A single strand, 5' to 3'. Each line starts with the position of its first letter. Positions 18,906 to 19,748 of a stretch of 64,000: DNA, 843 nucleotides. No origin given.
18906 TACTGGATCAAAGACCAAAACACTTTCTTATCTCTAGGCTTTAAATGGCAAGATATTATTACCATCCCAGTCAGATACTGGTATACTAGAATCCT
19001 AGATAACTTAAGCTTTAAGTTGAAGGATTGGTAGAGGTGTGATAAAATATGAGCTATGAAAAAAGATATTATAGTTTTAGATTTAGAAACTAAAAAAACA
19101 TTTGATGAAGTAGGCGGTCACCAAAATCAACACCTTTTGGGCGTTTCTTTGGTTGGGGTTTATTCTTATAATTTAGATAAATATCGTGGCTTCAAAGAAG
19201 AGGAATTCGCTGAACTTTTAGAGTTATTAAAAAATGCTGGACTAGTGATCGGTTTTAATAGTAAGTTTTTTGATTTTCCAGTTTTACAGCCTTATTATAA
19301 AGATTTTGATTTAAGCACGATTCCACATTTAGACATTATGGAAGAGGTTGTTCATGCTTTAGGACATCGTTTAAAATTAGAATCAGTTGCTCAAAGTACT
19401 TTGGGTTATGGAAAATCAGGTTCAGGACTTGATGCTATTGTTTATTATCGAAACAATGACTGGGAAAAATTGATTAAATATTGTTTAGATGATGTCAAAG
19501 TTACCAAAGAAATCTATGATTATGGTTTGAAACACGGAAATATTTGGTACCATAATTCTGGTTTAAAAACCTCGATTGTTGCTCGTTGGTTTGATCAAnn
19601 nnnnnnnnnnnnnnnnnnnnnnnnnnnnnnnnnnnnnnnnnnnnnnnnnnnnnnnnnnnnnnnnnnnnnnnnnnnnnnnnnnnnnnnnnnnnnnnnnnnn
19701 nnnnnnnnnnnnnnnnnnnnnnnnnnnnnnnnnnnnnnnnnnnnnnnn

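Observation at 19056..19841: DEDD 3'-5' exonuclease fused to a WYL-like sensor domain, co-directional with and 22 nt downstream of the giant beta-helix surface protein gene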

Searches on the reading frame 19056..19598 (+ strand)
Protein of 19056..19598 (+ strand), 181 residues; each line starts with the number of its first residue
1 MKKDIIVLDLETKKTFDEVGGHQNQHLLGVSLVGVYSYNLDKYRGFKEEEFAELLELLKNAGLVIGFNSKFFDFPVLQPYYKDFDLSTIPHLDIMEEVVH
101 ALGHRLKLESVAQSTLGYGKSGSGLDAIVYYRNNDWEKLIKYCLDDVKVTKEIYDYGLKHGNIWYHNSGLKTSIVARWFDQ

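Call 62: search_solved_structures(query=A2, max_evalue=10, show_alignments=3)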
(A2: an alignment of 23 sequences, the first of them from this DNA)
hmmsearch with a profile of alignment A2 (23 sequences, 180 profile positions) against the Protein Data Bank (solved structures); distinct sequences matched with E-value up to 10: 17.
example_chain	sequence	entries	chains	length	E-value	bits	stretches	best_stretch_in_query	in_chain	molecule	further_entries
9qrf_A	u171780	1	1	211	0.0024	20.5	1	49-148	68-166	ancestor of diDNase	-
1skr_A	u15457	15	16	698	0.004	19.8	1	30-122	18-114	DNA polymerase | DNA-directed DNA polymerase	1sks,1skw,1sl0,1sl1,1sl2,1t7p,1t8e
1zyq_A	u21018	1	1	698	0.004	19.8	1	30-122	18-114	DNA polymerase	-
6n7w_H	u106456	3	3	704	0.0078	18.9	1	30-87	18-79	DNA-directed DNA polymerase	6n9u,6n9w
2ajq_A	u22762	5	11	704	0.0084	18.8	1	31-87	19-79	T7 DNA polymerase | DNA-directed DNA polymerase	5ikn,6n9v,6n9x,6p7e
3iay_A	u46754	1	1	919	0.019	17.6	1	61-102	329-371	DNA polymerase delta catalytic subunit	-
7kc0_A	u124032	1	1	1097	0.03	17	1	61-102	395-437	DNA polymerase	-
6p1h_A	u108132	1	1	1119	0.032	16.9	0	61-102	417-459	DNA polymerase delta catalytic subunit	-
9rtc_A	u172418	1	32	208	0.12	15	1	48-147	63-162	nanoRNase C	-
7yrn_A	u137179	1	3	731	0.5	13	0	70-104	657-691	Envelope glycoprotein B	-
1q8i_A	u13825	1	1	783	0.7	12.5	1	61-82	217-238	DNA polymerase II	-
9w5x_A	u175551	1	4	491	0.74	12.4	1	57-109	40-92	Nicotinamide phosphoribosyltransferase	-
9w5w_A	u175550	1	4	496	0.75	12.4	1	57-109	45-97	Nicotinamide phosphoribosyltransferase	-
8zaf_A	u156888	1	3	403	1.3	11.7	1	125-157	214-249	Sesquiterpene synthases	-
8zag_A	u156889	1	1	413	1.4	11.6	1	125-157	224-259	Sesquiterpene synthases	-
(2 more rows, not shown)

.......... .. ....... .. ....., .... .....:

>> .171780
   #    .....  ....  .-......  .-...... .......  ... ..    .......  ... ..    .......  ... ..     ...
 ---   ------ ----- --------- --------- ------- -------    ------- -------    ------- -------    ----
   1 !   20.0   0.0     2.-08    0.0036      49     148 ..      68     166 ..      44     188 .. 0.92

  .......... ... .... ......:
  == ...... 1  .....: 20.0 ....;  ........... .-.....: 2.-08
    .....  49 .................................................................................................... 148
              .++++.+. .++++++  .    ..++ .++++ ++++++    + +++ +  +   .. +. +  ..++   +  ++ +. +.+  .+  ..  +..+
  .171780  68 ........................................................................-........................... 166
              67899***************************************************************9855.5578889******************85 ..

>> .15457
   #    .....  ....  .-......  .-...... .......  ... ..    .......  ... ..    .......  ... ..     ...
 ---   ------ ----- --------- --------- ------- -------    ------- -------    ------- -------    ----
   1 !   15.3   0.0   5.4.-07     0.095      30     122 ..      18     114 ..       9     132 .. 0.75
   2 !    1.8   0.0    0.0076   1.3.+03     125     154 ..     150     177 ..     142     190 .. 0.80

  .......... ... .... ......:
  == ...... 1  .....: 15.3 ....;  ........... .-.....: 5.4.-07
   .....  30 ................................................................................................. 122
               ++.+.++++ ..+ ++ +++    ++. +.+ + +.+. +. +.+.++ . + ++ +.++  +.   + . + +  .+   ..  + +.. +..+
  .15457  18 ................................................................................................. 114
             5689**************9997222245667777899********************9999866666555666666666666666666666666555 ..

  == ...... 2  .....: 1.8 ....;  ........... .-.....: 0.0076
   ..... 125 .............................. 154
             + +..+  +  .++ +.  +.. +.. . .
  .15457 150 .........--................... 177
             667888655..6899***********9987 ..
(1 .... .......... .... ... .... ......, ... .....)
